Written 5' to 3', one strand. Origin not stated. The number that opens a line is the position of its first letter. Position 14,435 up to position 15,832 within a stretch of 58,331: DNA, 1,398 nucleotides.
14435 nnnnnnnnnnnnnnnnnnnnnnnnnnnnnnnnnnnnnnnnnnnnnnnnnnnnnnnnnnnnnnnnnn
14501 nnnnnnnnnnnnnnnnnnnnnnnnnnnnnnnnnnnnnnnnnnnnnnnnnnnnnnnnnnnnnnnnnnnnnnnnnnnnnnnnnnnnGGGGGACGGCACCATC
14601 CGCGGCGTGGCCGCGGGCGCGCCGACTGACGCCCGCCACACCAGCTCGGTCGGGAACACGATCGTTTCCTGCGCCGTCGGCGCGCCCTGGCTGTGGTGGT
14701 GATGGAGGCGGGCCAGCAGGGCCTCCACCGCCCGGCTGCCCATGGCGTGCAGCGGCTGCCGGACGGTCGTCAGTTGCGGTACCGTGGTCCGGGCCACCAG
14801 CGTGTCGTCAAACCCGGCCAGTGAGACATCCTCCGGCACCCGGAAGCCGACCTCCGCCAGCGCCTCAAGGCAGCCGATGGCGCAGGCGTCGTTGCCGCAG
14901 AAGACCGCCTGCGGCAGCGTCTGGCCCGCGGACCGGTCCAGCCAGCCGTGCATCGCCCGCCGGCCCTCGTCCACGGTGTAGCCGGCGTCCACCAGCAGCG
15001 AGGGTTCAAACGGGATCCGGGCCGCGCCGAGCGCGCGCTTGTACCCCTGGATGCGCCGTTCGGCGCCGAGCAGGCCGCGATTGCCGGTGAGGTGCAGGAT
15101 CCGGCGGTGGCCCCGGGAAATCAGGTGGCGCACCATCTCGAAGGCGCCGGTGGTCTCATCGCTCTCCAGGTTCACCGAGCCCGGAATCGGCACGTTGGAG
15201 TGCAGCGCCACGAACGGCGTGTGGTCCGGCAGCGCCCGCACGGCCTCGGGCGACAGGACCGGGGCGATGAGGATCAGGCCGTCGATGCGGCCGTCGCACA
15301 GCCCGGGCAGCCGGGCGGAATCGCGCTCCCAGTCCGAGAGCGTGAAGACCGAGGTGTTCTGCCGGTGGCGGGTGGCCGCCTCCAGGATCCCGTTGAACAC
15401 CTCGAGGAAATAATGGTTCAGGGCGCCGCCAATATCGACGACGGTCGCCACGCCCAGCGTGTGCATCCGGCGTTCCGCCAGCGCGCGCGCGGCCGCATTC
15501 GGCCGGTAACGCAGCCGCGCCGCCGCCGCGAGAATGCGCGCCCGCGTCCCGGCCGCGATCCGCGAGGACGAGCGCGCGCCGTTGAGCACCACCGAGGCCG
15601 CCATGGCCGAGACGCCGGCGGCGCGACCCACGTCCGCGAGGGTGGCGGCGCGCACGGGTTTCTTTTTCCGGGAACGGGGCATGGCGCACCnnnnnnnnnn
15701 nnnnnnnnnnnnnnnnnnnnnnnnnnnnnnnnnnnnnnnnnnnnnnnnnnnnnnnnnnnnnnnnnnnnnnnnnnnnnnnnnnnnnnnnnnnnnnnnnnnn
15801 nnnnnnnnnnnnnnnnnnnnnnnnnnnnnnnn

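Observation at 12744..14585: GntR-HTH + LacI-type sensor regulator fused to an unassigned ~200-aa C-terminal domain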

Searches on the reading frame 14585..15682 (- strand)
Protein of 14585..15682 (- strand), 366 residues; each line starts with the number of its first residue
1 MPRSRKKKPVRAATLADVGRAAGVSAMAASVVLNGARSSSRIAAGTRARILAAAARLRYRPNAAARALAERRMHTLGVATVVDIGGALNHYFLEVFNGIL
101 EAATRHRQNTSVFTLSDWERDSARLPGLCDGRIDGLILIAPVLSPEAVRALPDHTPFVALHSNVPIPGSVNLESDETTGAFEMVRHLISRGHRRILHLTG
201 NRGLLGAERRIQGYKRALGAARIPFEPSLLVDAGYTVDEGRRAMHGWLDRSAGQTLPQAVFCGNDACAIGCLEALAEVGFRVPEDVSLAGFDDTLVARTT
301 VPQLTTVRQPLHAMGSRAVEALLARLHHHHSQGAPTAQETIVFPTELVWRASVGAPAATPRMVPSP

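Call 16: search_protein_families(library=pfam, proteins=[window:14585-15682:-], max_evalue=0.001)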
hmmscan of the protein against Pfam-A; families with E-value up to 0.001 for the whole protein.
window:14585-15682:- (366 aa): 4 families
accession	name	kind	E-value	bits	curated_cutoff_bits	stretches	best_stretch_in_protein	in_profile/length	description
PF13377.12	Peripla_BP_3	-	3.2e-40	138.4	26.5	1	184-353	1-167/167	Periplasmic binding protein-like domain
PF00532.27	Peripla_BP_1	-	6.3e-19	68.9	22.2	1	91-326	15-261/281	Periplasmic binding proteins and sugar binding domain of LacI family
PF00356.27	LacI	-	9e-10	38.6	27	1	14-62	1-46/46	Bacterial regulatory proteins, lacI family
PF13407.12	Peripla_BP_4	-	1.7e-05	25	35.1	1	149-323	75-251/258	Periplasmic binding protein domain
